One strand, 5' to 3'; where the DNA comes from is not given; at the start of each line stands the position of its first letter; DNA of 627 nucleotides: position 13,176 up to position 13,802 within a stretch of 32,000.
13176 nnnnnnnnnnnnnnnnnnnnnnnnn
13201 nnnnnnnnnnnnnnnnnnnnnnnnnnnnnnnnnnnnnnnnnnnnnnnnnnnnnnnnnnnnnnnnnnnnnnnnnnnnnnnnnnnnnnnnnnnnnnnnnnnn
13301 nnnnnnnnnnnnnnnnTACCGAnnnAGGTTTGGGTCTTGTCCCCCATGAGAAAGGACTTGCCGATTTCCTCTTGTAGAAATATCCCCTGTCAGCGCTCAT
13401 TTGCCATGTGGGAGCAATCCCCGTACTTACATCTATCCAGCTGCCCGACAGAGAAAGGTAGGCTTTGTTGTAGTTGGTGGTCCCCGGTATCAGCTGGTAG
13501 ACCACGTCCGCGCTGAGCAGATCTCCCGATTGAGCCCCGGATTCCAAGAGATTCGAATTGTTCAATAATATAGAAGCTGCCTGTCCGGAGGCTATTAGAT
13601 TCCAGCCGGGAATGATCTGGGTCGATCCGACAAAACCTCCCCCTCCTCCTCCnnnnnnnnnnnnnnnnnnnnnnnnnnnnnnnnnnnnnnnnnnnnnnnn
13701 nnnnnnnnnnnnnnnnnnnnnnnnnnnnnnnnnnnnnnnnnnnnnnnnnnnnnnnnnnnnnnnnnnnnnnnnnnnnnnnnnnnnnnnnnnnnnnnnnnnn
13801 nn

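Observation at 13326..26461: CTD-A: a ~100-aa C-terminal domain present five times in four proteins, possibly a new anchoring or sorting module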

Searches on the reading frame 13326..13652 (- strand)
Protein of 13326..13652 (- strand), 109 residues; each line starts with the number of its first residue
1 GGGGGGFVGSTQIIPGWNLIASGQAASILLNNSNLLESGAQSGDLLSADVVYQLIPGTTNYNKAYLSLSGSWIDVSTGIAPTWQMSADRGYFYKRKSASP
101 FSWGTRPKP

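Call 9: search_protein_families(library=pfam, proteins=[window:13326-13652:-], max_evalue=10)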
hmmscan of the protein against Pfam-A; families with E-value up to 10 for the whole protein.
seq(109 aa): 0 families

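Call 10: find_homologous_proteins(query=A2, max_evalue=0.001)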
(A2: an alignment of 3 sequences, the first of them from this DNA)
Query A2 (3 sequences) (109 aa, profile of the alignment): 4 proteins with E <= 0.001 among 324 candidates.
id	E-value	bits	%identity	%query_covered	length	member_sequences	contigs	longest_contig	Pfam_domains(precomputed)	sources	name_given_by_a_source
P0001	7.8e-48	179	61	99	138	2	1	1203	-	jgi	jgi:hypothetical protein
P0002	1.5e-35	140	83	75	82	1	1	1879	-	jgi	jgi:uncharacterized lipoprotein NlpE involved in copper resistance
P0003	1.1e-33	134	45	97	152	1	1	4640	-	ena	-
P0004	2.4e-33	133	65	75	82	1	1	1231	-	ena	-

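Call 22: find_related_loci(query=A4, collection=genome_contigs, flank=10000)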
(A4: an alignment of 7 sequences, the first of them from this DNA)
Query A4 (109 aa) in genome_contigs; peptide patterns used: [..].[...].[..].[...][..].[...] (x = any residue, [..] = any of these).
14 stretches matched a pattern, but none encodes a relative of the query by tblastn (E <= 1e-3).
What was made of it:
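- Tried and rejected: GTDB genome scan with the A-type profile found none (call 22).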

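Call 23: find_related_loci(query=A4, collection=metagenome_contigs, flank=10000)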
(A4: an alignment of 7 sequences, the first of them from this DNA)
Query A4 (109 aa) in metagenome_contigs; peptide patterns used: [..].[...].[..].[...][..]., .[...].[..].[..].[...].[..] (x = any residue, [..] = any of these).
196 stretches matched a pattern; 1 encode a relative of the query (tblastn E <= 1e-3); 1 distinct loci.
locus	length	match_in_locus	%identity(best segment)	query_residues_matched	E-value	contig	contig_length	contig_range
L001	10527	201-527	57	2-109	4e-37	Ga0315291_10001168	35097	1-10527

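Call 24: predict_structure(alignment_id=A5)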
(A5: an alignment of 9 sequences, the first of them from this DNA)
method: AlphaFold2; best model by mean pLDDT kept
length: 101 residues; sequences in the alignment: 9
mean_pLDDT: 86.6   pTM: 0.78
mean pLDDT of the five models: 86.6, 85.9, 85.7, 82.8, 75.4
residues with pLDDT >= 90: 52; 70-90: 41; 50-70: 7; < 50: 1
segments of 3 or more residues with pLDDT < 50: none
pLDDT, mean of each block of 10 residues (from residue 1): 85 82 82 91 93 94 93 89 90 72 46
secondary structure, 60 per line:
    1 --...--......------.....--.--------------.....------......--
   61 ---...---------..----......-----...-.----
elements in order: E3-5 E8-13 E42-46 E53-58 E64-66 E82-87 E93-95
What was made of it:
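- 13326..13625 (-): P domain (CTD-A), single copy, C-terminus of S6 (gene 13323-15794). Follows a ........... linker and ends in RPKP. AF2 model pLDDT 86.6, pTM 0.78, seven strands (call 24).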

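Call 26: search_protein_representatives(alignment_id=A5)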
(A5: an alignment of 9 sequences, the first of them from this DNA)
Query: 9 sequences, 101 profile positions. Proteins with E-value up to 0.001 (for the whole library): 203; up to 1e-10: 20; up to 1e-30: 4. The best 150 are listed.
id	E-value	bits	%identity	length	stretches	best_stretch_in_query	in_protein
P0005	1.3e-38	147.2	-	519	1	3-101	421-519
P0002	6.1e-35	135.5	-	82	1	20-101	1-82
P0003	1.7e-34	134.1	-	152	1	1-98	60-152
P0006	3.9e-34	132.9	-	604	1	1-98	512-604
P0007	2.0e-28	114.6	-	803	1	1-98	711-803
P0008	3.4e-23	97.8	-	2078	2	3-96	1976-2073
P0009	5.2e-20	87.6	-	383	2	4-97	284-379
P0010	3.7e-17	78.4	-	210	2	3-99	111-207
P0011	4.7e-17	78.1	-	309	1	1-95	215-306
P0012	2.7e-16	75.6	-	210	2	5-98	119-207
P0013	2.9e-16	75.6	-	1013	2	4-94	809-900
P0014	1.2e-15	73.5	-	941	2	2-100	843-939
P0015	1.8e-13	66.6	-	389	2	5-90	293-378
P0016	2.5e-13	66.1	-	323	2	3-96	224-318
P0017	2.8e-13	66.0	-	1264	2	4-89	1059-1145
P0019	5.4e-11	58.6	-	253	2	3-98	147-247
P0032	1.9e-09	53.6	-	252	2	3-97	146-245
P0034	3.8e-09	52.7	-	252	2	4-95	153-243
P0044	2.5e-08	50.1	-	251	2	4-96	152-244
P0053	9.1e-08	48.3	-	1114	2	3-101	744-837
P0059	2.1e-07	47.1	-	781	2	3-95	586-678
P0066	2.7e-07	46.7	-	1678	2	3-95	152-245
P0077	7.7e-07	45.3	-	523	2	4-97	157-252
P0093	2.6e-06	43.6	-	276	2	4-97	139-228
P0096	3.1e-06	43.3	-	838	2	3-99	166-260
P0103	4.1e-06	43.0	-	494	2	5-97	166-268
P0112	7.6e-06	42.1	-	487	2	3-97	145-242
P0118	1.1e-05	41.7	-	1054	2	4-96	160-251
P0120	1.4e-05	41.2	-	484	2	3-97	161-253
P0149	1.0e-04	38.5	-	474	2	3-97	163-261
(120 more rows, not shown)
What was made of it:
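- On New 'P-pair' family (defined here): 203 relatives at E<=1e-3 among 1.84e9 representatives (call 26).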

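Call 29: search_protein_families(library=ncbifam, proteins=[P0008, P0009, P0010, P0013, P0014, P0017, P0019, P0032, P0034, P0044], max_evalue=1)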
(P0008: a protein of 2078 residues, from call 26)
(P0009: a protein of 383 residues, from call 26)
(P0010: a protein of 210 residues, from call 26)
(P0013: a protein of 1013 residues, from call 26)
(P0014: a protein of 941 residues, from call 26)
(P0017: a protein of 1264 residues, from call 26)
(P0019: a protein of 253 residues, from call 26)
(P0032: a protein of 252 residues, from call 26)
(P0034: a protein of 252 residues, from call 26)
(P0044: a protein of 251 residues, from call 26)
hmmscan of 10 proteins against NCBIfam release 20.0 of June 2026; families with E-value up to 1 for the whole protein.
P0008 (2078 aa): 10 families
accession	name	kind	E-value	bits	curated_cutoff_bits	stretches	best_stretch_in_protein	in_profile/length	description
NF053615.1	SerThrKinAfsKStmc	equivalog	2.9e-135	452.9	1300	16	1624-1775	650-805/809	protein serine/threonine kinase AfsK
TIGR03300.1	assembly_YfgL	equivalog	3.2e-117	391.4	285.2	11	1465-1581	58-174/377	outer membrane protein assembly factor BamB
NF008351.0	PRK11138.1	equivalog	5.2e-89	298.5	423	12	1543-1666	111-239/394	outer membrane protein assembly factor BamB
TIGR03075.1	PQQ_enz_alc_DH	subfamily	8.4e-55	186.4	480.05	12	1451-1541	47-149/530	PQQ-dependent dehydrogenase, methanol/ethanol family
TIGR04528.1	acido_non_PQQ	subfamily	1.1e-42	146.5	650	11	1504-1581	50-131/493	acido-empty-quinoprotein group A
TIGR03074.1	PQQ_membr_DH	subfamily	3.3e-13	48.4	832.65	1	1545-1583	206-244/783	membrane-bound PQQ-dependent dehydrogenase, glucose/quinate/shikimate family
NF050114.1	Rv3212_fam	equivalog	5e-07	29.2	150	1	1700-1743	58-100/393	Rv3212 family protein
TIGR04354.1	amphi-Trp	subfamily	5.4e-05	23.4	31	0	1349-1372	35-58/67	amphi-Trp domain-containing protein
NF040673.1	PLuB_PQQ_rpt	exception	0.023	13.7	250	0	344-392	276-324/395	PLuB system PQQ-binding repeat protein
NF007819.1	PRK10528.1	equivalog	0.056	13.1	270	0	1420-1442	41-63/210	multifunctional acyl-CoA thioesterase I/protease I/lysophospholipase L1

P0009 (383 aa): 2 families
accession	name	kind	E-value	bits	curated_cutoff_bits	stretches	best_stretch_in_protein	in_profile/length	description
TIGR04077.1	expor_sig_YdyF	subfamily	0.038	14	35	1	336-349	33-46/49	epipeptide YydF family RiPP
NF058579.1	CPR_pilus_PamT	equivalog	0.039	13.4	240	1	2-51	28-77/241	CPR-type pilus protein PamT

P0010 (210 aa): 1 family
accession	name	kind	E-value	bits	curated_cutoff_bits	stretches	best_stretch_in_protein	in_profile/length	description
NF052375.1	antisigma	equivalog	0.17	11.9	100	1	75-115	152-192/217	anti-sigma factor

P0013 (1013 aa): 5 families
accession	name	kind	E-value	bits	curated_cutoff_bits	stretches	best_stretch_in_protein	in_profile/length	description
TIGR03866.1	PQQ_ABC_repeats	subfamily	4.9e-07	29.1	287.3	1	51-243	8-183/310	PQQ-dependent catabolism-associated beta-propeller protein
NF052280.1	7_blade_YncE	equivalog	1.6e-06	27.2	400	1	69-190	13-130/338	7-bladed beta-propeller protein YncE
TIGR02276.1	beta_rpt_yvtn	repeat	0.00041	20.3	27.85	1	143-176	1-34/42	beta-propeller repeat protein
NF048007.1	MmpL3Stblzr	equivalog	0.0076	15.4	600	1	135-194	269-325/366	MmpL3/TtfA transport complex stabilizer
NF045638.1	Mrt_dep_phytase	exception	0.014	14.1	440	1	72-206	185-325/430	myxosortase-dependent phytase-like phosphatase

P0014 (941 aa): 0 families

P0017 (1264 aa): 3 families
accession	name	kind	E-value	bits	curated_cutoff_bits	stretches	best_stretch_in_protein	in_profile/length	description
NF058597.1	CoaZ_rpt_PGGG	domain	7.7e-11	41.9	30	4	113-201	6-88/88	choice-of-anchor Z repeating domain-containing protein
TIGR03437.1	Soli_cterm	paralog_domain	1.5e-07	31.4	29.05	2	68-149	12-100/225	Solibacter uncharacterized C-terminal domain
TIGR03908.1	QH_alpha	equivalog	0.0012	17.4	274.35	1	293-380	279-361/510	quinohemoprotein amine dehydrogenase subunit alpha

P0019 (253 aa): 0 families

P0032 (252 aa): 1 family
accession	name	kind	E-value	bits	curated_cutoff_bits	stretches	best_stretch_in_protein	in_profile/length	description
NF052546.1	AlpArbfursidBAD1527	equivalog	0.0042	16.6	500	1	208-237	177-206/341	alpha-arabinofuranosidase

P0034 (252 aa): 0 families

P0044 (251 aa): 0 families

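Call 30: search_protein_families(library=pfam, proteins=[P0008, P0009, P0010, P0013, P0014, P0017, P0019, P0032, P0034, P0044], max_evalue=1)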
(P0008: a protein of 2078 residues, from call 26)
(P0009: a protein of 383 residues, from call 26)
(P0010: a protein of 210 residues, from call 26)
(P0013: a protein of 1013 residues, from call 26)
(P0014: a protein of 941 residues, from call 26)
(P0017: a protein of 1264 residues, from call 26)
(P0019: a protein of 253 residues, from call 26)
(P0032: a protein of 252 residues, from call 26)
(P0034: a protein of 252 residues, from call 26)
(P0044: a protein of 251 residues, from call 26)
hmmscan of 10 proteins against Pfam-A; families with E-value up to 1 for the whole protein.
P0008 (2078 aa): 13 families
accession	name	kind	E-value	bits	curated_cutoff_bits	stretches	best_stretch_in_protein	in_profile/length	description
PF13570.13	Beta-prop_ACSF4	-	5.4e-179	595.1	133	9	1466-1770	7-328/329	Beta-alanine-activating enzyme, beta-propeller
PF13360.13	PQQ_2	-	7.8e-128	425.4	27.6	10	1455-1657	17-232/233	Outer membrane protein assembly factor BamB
PF13620.12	CarboxypepD_reg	-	8.5e-32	109.8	32.3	4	29-112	2-82/82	Carboxypeptidase regulatory-like domain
PF01011.28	PQQ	-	9.6e-30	104.3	26.7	5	356-410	46-103/595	Glucose/ethanol/alcohol dehydrogenase, beta-propeller domain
PF09430.16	EMC7_beta-sandw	-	2.8e-15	57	26.6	2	1362-1425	11-72/122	ER membrane protein complex subunit 7, beta-sandwich domain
PF17210.9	SdrD_B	-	5.7e-07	30.1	29.7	1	920-961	27-67/112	SdrD B-like domain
PF08308.17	PEGA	-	4.3e-05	23.8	20.8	0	1376-1425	20-67/71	PEGA domain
PF14686.12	fn3_3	-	0.0001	22.4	24.4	2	61-105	29-73/75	Polysaccharide lyase family 4, domain II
PF12985.13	DUF3869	-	0.03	15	24.5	0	1376-1403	34-61/85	Domain of unknown function (DUF3869)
PF25292.1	Beta-prop_CGLA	-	0.03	14.2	26.8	1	1475-1530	47-105/316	Lambda-carrageenase beta-propeller domain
PF19408.5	PKD_6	-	0.06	14.1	25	0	1166-1195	16-46/82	PKD-like domain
PF14435.11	SUKH-4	-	0.072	13.6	25.5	0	694-731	63-100/179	SUKH-4 immunity protein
PF01851.28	PC_rep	-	0.96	10.4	21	0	1509-1526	3-20/35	Proteasome/cyclosome repeat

P0009 (383 aa): 0 families

P0010 (210 aa): 2 families
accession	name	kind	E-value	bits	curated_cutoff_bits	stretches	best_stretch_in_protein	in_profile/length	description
PF20044.4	DUF6446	-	0.03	14.6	26.7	0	45-75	94-124/129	Family of unknown function (DUF6446)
PF10922.13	T7-like_gp12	-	0.64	10.8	22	0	151-182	8-39/85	Bacteriophage T7-like, gene 1.2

P0013 (1013 aa): 6 families
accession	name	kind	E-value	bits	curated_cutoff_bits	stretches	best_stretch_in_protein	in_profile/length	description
PF03425.19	CBM_11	-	4.2e-10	40.4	27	1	527-701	1-177/182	Carbohydrate binding domain (family 11)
PF01731.26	Arylesterase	-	1e-06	29.3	21.3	1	127-166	47-86/86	Arylesterase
PF00041.27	fn3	-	3.9e-06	27.4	25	1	412-504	2-80/84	Fibronectin type III domain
PF10282.15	Lactonase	-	7.5e-05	22.5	21.7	1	88-166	248-323/344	Lactonase, 7-bladed beta-propeller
PF08450.18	SGL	-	0.0012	19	26.3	1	125-165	125-165/246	SMP-30/Gluconolactonase/LRE-like region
PF01108.23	Tissue_fac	-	0.96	9.8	27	0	438-498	43-103/107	Tissue factor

P0014 (941 aa): 9 families
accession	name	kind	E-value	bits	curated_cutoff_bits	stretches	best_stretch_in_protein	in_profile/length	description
PF01833.30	TIG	-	3.1e-06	27.5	20.9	2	198-274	3-69/84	IPT/TIG domain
PF10282.15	Lactonase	-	0.00028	20.6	21.7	1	24-113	46-136/344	Lactonase, 7-bladed beta-propeller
PF23756.1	Beta-prop_HPS5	-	0.00056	19.7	34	1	29-130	25-124/328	HPS5 beta propeller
PF24807.1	WD40_CDC20-Fz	-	0.0066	16.2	200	1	39-114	30-102/292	CDC20/Fizzy WD40 domain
PF24817.1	WD40_WDHD1_1st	-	0.021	14.5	109.9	1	65-134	132-200/291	WDHD1 first WD40 domain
PF25174.1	Beta-prop_THOC3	-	0.023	14.2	305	1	65-133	92-149/272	THOC3 beta-propeller domain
PF23414.1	Beta-prop_EML_2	-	0.035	13.9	90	1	35-132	58-143/266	Echinoderm microtubule-associated protein second beta-propeller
PF07676.18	PD40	-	0.081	13.4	20.9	0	117-133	12-28/38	WD40-like Beta Propeller Repeat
PF12904.13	Collagen_bind_2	-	0.16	12.3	22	0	903-918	50-65/92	Putative collagen-binding domain of a collagenase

P0017 (1264 aa): 3 families
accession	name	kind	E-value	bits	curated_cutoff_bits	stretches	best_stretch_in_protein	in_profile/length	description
PF01833.30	TIG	-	2.5e-37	127.2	20.9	5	774-849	1-83/84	IPT/TIG domain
PF03425.19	CBM_11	-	8.3e-08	32.9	27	1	589-766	8-180/182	Carbohydrate binding domain (family 11)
PF18801.6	RapH_N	-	0.03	14.8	27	1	1023-1055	4-36/62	response regulator aspartate phosphatase H, N terminal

P0019 (253 aa): 0 families

P0032 (252 aa): 2 families
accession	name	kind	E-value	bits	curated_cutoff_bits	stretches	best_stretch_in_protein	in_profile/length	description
PF09376.16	NurA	-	0.0008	19.4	21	1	28-113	130-204/254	NurA domain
PF16027.10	DUF4786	-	0.27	12.2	27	0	184-199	29-44/169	Domain of unknown function (DUF4786)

P0034 (252 aa): 1 family
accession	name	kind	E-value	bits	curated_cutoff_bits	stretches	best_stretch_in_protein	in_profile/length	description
PF16424.10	DUF5021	-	0.028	15.1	25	0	217-246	29-58/157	Domain of unknown function (DUF5021)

P0044 (251 aa): 0 families

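Call 33: fold_search(model_id=the predicted structure, library=pdb)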
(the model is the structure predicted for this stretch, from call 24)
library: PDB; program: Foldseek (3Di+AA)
matches with E <= 10: 442; with E <= 0.001: 0
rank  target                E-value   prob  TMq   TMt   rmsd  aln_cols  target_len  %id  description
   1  2x8k_A                1.2e-01  0.44  0.33  0.17  10.8       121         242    9  Crystal Structure of SPP1 Dit (gp 19.1) Protein, a Paradigm of Hub Adsorption Apparatus in Gram-positive Infecting Pha (released 2010-09-15)
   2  7vmi_A                1.6e-01  0.38  0.31  0.32   7.3       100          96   10  Crystal structure of Arabidopsis thaliana HDT3 (released 2022-09-21)
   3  9jtc_A                2.9e-01  0.20  0.28  0.06   9.8       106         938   12  Cryo-EM structure of bovine UBA7-UBE2L6-ISG15 (released 2025-03-05)
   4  6j2z_B                3.4e-01  0.28  0.30  0.31   7.3       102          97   12  AtFKBP53 N-terminal Nucleoplasmin Domain (released 2019-12-04)
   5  3eo6_A                4.1e-01  0.60  0.35  0.34   5.1        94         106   14  Crystal structure of protein of unknown function (DUF1255) (AFE_2634) from ACIDITHIOBACILLUS FERROOXIDANS NCIB8455 at  (released 2008-10-07)
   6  7vrr_B                4.1e-01  0.25  0.32  0.33   7.3       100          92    9  Crystal structure of Arabidopsis thaliana HDT1 (released 2022-09-21)
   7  2bvb                  4.1e-01  0.08  0.22  0.17  13.9       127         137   12  The C-terminal domain from Micronemal Protein 1 (MIC1) from Toxoplasma Gondii (released 2005-10-12)
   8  7vmf_B                6.3e-01  0.23  0.34  0.35   7.3       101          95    9  Crystal structure of Arabidopsis thaliana HDT2 (released 2022-09-21)
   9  9f0y_H                6.7e-01  0.16  0.31  0.08  10.0       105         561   11  CryoEM structure of the F plasmid relaxosome with TraI in its TE mode, derived from the ss-27_+8ds+9_+143-R Locally-re (released 2025-06-04)
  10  7vmf_A                7.5e-01  0.18  0.31  0.33   7.4       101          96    7  Crystal structure of Arabidopsis thaliana HDT2 (released 2022-09-21)
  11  7vrr_E                8.3e-01  0.21  0.35  0.37   7.4       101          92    9  Crystal structure of Arabidopsis thaliana HDT1 (released 2022-09-21)
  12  5gvy_A                8.3e-01  0.05  0.17  0.16  13.8       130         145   10  Crystal structure of SALT protein from Oryza sativa (released 2017-09-13)
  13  1v70                  8.8e-01  0.18  0.30  0.29   6.3       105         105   14  Crystal Structure of probable antibiotics synthesis protein from Thermus thermophilus HB8 (released 2004-12-14)
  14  9qgw_B                8.8e-01  0.10  0.28  0.06  13.0       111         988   11  Consensus structure of UBA6-UbDha-BIRC6 trapped ternary complex (singly loaded) (released 2025-10-29)
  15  7vrr_D                9.3e-01  0.20  0.33  0.35   7.2        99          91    8  Crystal structure of Arabidopsis thaliana HDT1 (released 2022-09-21)
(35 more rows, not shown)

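Call 35: find_encoding_contigs(protein=P0019, flank=8000, max_places=4)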
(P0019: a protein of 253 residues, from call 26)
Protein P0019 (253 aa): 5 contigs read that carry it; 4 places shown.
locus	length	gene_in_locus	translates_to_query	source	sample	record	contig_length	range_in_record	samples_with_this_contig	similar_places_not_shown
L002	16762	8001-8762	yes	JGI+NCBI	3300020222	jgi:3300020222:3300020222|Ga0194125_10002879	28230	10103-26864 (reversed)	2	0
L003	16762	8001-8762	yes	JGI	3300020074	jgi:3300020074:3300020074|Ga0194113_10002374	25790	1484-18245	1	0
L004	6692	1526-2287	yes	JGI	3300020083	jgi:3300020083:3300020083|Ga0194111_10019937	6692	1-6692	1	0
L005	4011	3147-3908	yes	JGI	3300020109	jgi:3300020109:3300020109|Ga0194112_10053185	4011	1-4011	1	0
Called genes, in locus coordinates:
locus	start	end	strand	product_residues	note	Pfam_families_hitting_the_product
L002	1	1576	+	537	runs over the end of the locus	PF00370:FGGY_N, PF02782:FGGY_C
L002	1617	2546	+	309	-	-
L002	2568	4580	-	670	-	PF22745:Nlig-Ia, PF01653:DNA_ligase_aden, PF03120:OB_DNA_ligase, PF03119:DNA_ligase_ZBD, PF12826:HHH_2, PF14520:HHH_5 (weak), PF00533:BRCT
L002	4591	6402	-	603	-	PF00069:Pkinase, PF07714:PK_Tyr_Ser-Thr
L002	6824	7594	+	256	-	-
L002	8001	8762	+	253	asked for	-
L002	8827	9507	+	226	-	PF07589:PEP_exosort_dom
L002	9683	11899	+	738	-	PF17764:PriA_3primeBD, PF00270:DEAD, PF04851:ResIII, PF18319:Zn_ribbon_PriA, PF00271:Helicase_C, PF18074:PriA_C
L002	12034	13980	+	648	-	PF00133:tRNA-synt_1, PF01406:tRNA-synt_1e, PF09334:tRNA-synt_1g, PF00133:tRNA-synt_1, PF19303:Anticodon_3 (faint), PF01588:tRNA_bind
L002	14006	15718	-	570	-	-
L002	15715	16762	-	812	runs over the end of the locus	PF13439:Glyco_transf_4, PF13579:Glyco_trans_4_4, PF20706:GT4-conflict, PF00534:Glycos_transf_1, PF13524:Glyco_trans_1_2 (weak), PF13692:Glyco_trans_1_4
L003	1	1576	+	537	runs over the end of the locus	PF00370:FGGY_N, PF02782:FGGY_C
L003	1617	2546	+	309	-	-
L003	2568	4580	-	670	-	PF22745:Nlig-Ia, PF01653:DNA_ligase_aden, PF03120:OB_DNA_ligase, PF03119:DNA_ligase_ZBD, PF12826:HHH_2, PF14520:HHH_5 (weak), PF00533:BRCT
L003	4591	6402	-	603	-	PF00069:Pkinase, PF07714:PK_Tyr_Ser-Thr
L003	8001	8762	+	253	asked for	-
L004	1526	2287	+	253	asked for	-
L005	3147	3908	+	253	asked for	-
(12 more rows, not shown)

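Call 36: find_encoding_contigs(protein=P0034, flank=8000, max_places=4)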
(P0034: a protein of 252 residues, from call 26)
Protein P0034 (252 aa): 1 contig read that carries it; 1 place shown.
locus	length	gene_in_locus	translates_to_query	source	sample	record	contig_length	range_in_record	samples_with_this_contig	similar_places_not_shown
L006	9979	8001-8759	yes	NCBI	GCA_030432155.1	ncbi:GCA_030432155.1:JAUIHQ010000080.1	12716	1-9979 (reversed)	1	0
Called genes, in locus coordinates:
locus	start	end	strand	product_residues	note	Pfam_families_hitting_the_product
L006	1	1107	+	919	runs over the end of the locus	PF00012:HSP70, PF06723:MreB_Mbl (weak), PF12531:DUF3731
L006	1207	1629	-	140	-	PF01850:PIN (weak)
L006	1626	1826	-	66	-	PF09957:VapB_antitoxin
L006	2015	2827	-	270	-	PF00481:PP2C (faint), PF13672:PP2C_2, PF07228:SpoIIE (weak)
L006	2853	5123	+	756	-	PF23139:OB_YrrC, PF14520:HHH_5 (faint), PF14490:HHH_RecD2, PF13086:AAA_11 (faint), PF13245:AAA_19, PF13604:AAA_30, PF18335:SH3_13, PF13538:UvrD_C_2, +1 more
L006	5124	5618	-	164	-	PF04138:GtrA_DPMS_TM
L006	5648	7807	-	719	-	PF27167:HTH_GRAD, PF03449:GreA_GreB_N, PF01272:GreA_GreB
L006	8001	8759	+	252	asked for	-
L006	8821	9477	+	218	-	-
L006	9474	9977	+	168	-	?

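Call 43: find_encoding_contigs(protein=P0006, flank=10000, max_places=4)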
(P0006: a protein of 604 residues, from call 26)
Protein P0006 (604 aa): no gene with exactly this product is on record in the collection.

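Call 44: find_encoding_contigs(protein=P0007, flank=10000, max_places=4)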
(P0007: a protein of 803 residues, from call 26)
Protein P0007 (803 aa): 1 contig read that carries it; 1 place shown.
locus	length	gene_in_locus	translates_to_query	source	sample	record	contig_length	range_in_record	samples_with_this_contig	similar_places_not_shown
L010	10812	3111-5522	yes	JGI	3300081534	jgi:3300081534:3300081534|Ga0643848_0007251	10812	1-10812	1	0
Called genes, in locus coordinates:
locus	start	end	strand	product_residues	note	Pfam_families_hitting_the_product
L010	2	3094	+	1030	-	?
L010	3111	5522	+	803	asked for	PF00041:fn3 (faint)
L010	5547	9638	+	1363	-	PF00041:fn3 (weak), PF25059:FN3_DSCAM-DSCAML_C (faint), PF25788:Ig_Rha78A_N (faint), PF24489:Ig_J_second (faint), PF00041:fn3, PF13205:Big_5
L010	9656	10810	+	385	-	?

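Call 58: search_protein_families(library=pfam, proteins=[L001:537-2096:+, L001:2135-8002:+], max_evalue=0.001)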
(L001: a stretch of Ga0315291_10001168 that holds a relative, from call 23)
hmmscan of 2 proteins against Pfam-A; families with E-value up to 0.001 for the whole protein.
L001:537-2096:+ (519 aa): 1 family
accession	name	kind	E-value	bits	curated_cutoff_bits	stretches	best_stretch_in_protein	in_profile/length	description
PF13860.13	FlgD_ig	-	2.1e-05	24.8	27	1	437-503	10-73/79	FlgD Ig-like domain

L001:2135-8002:+ (1955 aa): 2 families
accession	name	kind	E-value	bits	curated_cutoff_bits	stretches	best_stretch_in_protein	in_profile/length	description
PF05658.19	YadA_head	-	2.6e-20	72.7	25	4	1428-1453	1-26/27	YadA head domain repeat (2 copies)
PF13884.11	Peptidase_S74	-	4.4e-15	56.1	22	1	1836-1898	1-57/58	Chaperone of endosialidase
